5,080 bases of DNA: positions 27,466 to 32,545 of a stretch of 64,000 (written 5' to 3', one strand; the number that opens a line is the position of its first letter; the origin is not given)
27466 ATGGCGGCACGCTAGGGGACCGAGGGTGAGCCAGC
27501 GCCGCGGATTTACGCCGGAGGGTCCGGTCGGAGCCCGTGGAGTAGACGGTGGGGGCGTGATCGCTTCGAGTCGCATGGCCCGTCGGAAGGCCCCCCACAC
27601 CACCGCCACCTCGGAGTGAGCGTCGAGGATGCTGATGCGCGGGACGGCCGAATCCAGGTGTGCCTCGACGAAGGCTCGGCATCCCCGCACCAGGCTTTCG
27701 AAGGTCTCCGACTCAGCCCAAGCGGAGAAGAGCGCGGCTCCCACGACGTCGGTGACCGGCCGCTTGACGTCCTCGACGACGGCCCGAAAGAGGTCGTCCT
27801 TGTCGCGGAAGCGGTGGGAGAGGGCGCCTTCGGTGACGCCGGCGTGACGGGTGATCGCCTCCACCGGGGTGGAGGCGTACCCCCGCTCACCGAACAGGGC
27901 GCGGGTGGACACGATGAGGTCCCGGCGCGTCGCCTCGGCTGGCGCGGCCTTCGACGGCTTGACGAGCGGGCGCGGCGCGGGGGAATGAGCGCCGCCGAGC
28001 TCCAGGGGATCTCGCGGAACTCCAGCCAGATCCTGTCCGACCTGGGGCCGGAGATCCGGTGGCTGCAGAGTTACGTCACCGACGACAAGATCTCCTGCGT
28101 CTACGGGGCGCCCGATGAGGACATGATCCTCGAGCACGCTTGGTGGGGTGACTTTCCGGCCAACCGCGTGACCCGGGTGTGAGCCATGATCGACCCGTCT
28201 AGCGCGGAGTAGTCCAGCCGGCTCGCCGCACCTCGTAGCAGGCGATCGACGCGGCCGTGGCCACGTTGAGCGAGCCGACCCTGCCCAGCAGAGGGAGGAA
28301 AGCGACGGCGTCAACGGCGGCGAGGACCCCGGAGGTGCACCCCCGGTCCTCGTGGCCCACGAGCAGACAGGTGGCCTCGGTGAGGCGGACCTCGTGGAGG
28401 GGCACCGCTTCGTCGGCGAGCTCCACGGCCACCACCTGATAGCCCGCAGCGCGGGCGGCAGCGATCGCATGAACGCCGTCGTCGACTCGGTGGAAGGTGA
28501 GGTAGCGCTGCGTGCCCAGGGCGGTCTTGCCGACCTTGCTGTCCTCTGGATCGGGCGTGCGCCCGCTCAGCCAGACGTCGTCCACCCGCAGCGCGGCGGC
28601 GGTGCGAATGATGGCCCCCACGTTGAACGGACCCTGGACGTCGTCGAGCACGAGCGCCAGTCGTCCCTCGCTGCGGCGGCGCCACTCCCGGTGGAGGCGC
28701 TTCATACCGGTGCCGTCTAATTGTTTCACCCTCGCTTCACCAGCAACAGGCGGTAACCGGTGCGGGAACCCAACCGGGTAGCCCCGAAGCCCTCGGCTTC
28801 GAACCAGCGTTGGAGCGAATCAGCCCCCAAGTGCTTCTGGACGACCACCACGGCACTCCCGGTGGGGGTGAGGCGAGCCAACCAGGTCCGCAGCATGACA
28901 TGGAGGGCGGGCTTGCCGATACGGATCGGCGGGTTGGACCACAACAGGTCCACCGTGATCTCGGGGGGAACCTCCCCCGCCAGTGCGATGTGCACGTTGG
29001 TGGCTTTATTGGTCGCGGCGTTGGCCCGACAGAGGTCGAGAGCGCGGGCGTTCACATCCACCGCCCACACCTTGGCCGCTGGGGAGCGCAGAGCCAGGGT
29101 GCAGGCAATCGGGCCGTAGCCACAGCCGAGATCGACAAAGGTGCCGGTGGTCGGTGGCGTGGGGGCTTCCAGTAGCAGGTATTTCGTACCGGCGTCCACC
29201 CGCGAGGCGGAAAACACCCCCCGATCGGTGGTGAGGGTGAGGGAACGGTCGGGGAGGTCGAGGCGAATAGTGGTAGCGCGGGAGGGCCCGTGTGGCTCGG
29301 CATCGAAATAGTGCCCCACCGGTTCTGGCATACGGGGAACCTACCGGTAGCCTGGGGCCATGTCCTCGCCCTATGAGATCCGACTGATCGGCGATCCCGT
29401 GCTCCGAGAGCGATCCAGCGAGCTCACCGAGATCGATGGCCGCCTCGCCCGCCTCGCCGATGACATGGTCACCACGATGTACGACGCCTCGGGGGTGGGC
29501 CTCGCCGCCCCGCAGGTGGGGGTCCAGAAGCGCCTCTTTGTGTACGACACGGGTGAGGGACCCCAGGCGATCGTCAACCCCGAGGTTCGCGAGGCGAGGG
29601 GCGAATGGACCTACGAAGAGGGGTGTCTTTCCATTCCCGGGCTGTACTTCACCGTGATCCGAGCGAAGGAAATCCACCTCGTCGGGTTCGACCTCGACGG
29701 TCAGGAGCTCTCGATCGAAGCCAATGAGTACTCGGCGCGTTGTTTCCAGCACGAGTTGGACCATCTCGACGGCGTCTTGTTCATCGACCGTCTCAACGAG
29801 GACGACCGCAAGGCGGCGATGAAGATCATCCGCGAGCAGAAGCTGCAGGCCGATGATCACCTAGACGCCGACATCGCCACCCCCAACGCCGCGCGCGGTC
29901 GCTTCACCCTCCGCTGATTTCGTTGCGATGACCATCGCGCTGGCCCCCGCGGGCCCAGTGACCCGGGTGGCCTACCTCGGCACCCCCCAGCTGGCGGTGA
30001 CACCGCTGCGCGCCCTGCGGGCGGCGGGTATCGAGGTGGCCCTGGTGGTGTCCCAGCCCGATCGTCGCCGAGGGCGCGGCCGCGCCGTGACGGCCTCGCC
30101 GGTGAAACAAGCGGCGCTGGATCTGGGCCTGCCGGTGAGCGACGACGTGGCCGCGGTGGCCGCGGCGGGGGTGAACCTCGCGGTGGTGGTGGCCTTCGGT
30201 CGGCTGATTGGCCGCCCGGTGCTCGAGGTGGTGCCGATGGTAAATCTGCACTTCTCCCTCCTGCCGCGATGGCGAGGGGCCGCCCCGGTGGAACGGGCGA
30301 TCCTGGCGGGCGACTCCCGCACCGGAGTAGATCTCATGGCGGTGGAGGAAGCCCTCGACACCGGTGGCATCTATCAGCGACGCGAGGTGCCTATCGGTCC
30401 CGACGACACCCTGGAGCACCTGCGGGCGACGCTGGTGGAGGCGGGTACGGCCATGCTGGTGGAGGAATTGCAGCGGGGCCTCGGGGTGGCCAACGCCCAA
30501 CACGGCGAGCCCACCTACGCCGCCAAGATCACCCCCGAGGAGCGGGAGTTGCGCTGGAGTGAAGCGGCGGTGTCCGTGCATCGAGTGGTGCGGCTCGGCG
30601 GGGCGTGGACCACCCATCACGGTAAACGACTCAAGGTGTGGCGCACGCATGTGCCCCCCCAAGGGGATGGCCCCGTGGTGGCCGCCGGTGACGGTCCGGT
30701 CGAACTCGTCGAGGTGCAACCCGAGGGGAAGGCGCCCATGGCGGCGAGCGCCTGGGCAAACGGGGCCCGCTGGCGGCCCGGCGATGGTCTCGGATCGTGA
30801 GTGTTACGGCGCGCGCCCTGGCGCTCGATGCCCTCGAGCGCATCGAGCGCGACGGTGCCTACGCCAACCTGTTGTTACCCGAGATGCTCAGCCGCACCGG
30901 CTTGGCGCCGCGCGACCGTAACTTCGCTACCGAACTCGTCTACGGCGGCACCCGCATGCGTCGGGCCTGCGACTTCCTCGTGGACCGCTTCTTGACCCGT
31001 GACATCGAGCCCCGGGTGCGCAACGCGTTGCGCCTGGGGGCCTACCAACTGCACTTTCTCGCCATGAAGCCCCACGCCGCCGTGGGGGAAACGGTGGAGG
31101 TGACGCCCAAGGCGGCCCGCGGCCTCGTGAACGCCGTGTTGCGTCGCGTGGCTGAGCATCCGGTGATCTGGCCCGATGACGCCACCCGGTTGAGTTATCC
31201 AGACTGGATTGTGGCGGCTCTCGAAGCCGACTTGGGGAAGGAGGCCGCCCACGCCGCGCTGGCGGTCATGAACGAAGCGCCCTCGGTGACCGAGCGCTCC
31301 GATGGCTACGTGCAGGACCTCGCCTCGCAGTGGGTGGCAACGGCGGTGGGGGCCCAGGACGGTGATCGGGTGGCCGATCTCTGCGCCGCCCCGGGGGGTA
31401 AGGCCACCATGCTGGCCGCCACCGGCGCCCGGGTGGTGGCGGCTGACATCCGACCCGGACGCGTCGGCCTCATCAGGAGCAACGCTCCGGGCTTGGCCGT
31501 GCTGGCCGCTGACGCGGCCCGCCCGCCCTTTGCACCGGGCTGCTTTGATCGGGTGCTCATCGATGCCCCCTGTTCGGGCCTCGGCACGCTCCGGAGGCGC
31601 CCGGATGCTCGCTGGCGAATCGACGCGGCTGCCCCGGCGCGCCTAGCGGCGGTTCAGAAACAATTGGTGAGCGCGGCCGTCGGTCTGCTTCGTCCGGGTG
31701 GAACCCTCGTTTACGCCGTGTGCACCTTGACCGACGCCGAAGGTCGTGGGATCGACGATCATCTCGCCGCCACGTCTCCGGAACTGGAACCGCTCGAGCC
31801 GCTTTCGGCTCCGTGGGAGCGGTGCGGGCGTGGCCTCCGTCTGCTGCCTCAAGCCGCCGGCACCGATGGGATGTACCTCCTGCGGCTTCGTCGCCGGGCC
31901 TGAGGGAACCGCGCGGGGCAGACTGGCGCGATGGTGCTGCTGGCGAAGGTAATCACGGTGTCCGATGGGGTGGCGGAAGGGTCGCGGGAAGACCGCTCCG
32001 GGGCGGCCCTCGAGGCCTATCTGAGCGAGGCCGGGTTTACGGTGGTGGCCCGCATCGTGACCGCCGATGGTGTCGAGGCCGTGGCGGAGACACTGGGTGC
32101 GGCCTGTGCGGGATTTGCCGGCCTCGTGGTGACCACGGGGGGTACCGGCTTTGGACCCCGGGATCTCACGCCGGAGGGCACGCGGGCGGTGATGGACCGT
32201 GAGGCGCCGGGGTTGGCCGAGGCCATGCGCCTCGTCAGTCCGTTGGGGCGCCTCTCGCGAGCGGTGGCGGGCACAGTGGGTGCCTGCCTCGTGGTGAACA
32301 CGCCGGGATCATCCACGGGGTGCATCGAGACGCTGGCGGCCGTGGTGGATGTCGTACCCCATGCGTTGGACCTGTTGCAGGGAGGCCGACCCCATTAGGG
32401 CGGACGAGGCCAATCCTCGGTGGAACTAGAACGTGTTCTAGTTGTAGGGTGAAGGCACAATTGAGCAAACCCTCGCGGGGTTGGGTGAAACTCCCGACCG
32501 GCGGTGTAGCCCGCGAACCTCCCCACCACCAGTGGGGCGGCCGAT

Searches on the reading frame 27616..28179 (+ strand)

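Call 49: search_protein_families(library=pfam, proteins=[window:27616-28179:+], max_evalue=0.0001)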
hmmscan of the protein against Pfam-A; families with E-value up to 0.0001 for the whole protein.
window:27616-28179:+ (188 aa): 1 family
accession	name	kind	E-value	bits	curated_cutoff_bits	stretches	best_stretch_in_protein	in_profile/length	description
PF14026.12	SCO4226-like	-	8.5e-18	64.7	28.5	1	115-188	2-76/76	Nickel responsive protein SCO4226-like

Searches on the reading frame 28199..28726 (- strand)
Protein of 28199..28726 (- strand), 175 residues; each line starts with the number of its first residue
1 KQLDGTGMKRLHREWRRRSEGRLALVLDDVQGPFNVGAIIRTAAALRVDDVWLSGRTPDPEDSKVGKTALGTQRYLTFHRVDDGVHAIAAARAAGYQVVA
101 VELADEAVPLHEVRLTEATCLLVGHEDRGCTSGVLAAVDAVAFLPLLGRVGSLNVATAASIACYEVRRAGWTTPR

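Call 49: search_protein_families(library=pfam, proteins=[window:28199-28726:-], max_evalue=0.0001)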
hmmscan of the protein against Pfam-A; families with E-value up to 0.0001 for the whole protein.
window:28199-28726:- (175 aa): 1 family
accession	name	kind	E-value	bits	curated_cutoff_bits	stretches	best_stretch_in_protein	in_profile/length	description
PF00588.24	SpoU_methylase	-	1.5e-32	113.1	29.7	1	23-164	2-142/142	SpoU rRNA Methylase family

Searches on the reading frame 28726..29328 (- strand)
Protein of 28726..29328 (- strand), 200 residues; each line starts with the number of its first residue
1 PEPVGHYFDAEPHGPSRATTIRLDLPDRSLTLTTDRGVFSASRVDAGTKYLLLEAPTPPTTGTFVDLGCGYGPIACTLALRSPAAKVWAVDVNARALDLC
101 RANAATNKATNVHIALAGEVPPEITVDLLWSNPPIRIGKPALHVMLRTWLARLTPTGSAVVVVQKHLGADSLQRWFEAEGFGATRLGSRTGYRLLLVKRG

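Call 49: search_protein_families(library=pfam, proteins=[window:28726-29328:-], max_evalue=0.0001)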
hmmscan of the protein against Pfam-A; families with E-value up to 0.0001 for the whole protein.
window:28726-29328:- (200 aa): 6 families
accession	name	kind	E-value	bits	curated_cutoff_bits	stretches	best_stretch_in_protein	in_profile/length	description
PF05175.20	MTS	-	1.1e-29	103.7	23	1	30-176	2-154/170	Methyltransferase small domain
PF13649.12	Methyltransf_25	-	7.8e-09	36.6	27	1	65-157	2-97/97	Methyltransferase domain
PF13847.12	Methyltransf_31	-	1.1e-06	28.9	27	1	63-114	6-58/145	Methyltransferase domain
PF06325.19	PrmA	-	8.7e-06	25.9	22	1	63-132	164-233/296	Ribosomal protein L11 methyltransferase (PrmA)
PF08241.18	Methyltransf_11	-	1.9e-05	25.7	21.2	1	65-132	1-67/95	Methyltransferase domain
PF02390.23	Methyltransf_4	-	4.8e-05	23.3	24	1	63-115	4-56/173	Putative methyltransferase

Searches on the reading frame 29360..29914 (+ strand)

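Call 49: search_protein_families(library=pfam, proteins=[window:29360-29914:+], max_evalue=0.0001)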
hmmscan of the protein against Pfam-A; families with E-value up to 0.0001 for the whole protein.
window:29360-29914:+ (185 aa): 1 family
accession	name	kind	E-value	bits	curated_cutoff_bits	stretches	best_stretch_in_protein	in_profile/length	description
PF01327.26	Pep_deformylase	-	4.6e-50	169.7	22.8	1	5-150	2-155/156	Polypeptide deformylase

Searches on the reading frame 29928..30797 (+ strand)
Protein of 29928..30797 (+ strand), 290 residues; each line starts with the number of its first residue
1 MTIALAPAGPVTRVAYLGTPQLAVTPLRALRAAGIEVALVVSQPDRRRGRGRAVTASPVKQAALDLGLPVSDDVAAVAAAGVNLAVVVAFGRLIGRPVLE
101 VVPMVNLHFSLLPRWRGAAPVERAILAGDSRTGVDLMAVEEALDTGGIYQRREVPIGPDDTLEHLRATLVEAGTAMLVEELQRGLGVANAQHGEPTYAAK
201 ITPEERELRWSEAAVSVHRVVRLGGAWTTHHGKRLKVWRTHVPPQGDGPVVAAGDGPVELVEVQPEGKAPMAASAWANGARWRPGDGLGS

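Call 50: search_protein_families(library=pfam, proteins=[window:29928-30797:+], max_evalue=0.0001)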
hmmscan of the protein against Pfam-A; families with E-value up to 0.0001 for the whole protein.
window:29928-30797:+ (290 aa): 2 families
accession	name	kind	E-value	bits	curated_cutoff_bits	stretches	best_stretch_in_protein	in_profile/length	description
PF00551.24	Formyl_trans_N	-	3.4e-32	112.1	26.1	1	13-179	2-179/181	Formyl transferase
PF02911.23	Formyl_trans_C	-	2.6e-14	53.6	21.1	1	200-280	1-99/100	Formyl transferase, C-terminal domain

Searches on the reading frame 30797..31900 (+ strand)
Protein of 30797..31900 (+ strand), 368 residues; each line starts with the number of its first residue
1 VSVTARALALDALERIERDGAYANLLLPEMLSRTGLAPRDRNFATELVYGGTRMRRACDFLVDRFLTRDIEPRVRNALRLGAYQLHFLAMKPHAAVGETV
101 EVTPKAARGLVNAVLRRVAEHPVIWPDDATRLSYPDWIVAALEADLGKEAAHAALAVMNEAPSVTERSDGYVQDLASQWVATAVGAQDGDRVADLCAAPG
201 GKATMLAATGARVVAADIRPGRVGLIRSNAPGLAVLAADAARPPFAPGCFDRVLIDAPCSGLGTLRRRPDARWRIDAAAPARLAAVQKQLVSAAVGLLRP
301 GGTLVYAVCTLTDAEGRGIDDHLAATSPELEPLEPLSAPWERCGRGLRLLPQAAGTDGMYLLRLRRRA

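Call 50: search_protein_families(library=pfam, proteins=[window:30797-31900:+], max_evalue=0.0001)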
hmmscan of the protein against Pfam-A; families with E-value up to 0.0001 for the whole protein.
window:30797-31900:+ (368 aa): 5 families
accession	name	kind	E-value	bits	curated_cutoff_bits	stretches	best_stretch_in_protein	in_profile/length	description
PF01189.24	Methyltr_RsmB-F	-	1.7e-36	126.2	27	1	183-364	3-198/199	16S rRNA methyltransferase RsmB/F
PF01029.23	NusB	-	8.2e-21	75.2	23.1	1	4-119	2-132/133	NusB family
PF01728.25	FtsJ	-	5.8e-06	26.8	24.1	1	187-310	20-141/181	FtsJ-like methyltransferase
PF13649.12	Methyltransf_25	-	3.7e-05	24.8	27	0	192-255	1-70/97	Methyltransferase domain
PF08241.18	Methyltransf_11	-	8.9e-05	23.5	21.2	0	198-255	6-66/95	Methyltransferase domain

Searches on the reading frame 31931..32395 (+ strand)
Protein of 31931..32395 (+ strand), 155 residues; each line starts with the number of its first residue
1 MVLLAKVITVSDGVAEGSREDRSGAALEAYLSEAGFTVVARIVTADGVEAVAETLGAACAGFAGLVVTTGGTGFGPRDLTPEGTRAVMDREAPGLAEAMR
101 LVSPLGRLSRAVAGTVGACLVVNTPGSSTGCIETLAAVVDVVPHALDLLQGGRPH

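Call 50: search_protein_families(library=pfam, proteins=[window:31931-32395:+], max_evalue=0.0001)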
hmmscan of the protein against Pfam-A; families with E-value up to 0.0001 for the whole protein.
window:31931-32395:+ (155 aa): 1 family
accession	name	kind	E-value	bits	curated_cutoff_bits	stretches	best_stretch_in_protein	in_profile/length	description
PF00994.29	MoCF_biosynth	-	3.9e-26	91.9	26.6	1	7-142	2-142/144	Probable molybdopterin binding domain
